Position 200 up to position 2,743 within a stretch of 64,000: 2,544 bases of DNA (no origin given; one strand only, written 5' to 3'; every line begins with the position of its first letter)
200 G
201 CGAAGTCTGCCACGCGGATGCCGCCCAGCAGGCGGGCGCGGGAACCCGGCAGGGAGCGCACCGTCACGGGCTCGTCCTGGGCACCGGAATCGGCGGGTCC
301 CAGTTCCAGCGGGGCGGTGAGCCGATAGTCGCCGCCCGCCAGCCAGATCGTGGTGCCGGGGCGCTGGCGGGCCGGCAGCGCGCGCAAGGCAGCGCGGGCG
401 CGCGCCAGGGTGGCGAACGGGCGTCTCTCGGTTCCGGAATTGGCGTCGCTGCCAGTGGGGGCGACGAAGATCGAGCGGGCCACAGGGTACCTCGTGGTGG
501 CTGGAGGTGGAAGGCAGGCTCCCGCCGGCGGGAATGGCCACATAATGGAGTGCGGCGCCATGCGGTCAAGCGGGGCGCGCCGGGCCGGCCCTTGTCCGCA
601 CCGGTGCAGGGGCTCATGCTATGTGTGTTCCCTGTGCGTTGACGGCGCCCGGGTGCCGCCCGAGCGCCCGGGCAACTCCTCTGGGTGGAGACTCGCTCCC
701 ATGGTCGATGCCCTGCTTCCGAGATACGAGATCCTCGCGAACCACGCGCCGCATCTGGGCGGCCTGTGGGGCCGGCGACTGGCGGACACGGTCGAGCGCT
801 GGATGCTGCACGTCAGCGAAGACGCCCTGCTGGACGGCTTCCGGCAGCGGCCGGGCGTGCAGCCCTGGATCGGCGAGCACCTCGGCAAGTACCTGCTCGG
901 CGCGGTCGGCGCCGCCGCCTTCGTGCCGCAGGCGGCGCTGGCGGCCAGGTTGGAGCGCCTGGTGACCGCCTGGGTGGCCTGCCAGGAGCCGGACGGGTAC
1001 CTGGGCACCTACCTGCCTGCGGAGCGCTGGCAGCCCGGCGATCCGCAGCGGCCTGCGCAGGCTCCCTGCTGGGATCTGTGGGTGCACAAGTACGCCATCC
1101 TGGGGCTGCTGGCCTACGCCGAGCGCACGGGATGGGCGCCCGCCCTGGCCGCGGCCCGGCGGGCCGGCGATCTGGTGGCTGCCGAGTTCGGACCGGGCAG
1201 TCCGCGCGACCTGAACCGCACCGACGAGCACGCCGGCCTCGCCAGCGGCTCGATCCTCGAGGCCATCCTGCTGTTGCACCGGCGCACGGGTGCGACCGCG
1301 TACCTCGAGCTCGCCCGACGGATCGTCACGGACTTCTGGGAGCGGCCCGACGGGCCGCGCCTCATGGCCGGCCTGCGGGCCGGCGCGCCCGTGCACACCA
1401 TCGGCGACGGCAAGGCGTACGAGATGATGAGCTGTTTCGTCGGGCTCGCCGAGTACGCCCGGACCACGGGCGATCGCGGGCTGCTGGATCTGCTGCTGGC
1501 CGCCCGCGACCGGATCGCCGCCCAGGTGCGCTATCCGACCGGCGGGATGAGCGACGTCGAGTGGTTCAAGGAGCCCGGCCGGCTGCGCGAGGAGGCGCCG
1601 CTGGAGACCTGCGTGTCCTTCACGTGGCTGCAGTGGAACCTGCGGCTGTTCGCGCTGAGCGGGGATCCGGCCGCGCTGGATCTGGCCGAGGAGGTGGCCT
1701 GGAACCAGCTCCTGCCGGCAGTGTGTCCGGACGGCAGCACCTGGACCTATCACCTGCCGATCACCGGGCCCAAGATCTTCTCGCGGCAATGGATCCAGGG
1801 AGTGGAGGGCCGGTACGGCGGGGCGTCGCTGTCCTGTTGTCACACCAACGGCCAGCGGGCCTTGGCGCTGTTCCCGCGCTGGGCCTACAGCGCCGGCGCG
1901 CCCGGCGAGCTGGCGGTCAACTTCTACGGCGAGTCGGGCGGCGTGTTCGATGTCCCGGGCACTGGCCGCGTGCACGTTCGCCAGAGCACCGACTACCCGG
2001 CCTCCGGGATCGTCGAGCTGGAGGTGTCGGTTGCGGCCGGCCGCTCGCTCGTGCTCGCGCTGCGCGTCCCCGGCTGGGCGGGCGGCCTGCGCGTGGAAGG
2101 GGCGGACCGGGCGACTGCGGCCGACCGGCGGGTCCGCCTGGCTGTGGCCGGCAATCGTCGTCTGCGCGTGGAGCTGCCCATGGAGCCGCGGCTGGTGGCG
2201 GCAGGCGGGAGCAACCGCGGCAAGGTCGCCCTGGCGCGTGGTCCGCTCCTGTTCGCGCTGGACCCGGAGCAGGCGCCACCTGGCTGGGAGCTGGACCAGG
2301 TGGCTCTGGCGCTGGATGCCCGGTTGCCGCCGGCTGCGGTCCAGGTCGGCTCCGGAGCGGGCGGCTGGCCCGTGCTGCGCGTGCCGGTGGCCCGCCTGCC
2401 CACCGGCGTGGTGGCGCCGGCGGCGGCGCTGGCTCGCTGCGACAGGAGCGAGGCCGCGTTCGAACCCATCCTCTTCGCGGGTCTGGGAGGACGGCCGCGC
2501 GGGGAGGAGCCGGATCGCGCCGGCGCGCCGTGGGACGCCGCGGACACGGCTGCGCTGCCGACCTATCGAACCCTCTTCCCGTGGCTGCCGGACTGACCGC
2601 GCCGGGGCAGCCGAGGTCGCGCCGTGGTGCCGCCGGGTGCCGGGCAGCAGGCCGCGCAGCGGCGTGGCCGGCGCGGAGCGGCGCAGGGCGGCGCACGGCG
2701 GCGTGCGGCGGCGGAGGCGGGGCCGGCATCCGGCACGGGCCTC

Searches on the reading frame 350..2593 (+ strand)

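Call 71: search_protein_families(library=pfam, proteins=[window:350-2593:+], max_evalue=0.00001)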
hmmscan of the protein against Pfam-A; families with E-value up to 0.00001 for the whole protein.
window:350-2593:+ (748 aa): 2 families
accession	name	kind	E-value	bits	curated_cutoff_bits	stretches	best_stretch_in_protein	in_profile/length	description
PF07944.18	Beta-AFase-like_GH127_cat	-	2e-38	132.8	24.9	1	171-508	53-374/376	Beta-L-arabinofuranosidase, GH127 catalytic domain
PF20736.2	Glyco_hydro127M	-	1.3e-08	35.2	24.2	1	521-591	2-73/95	Beta-L-arabinofuranosidase, GH127 middle domain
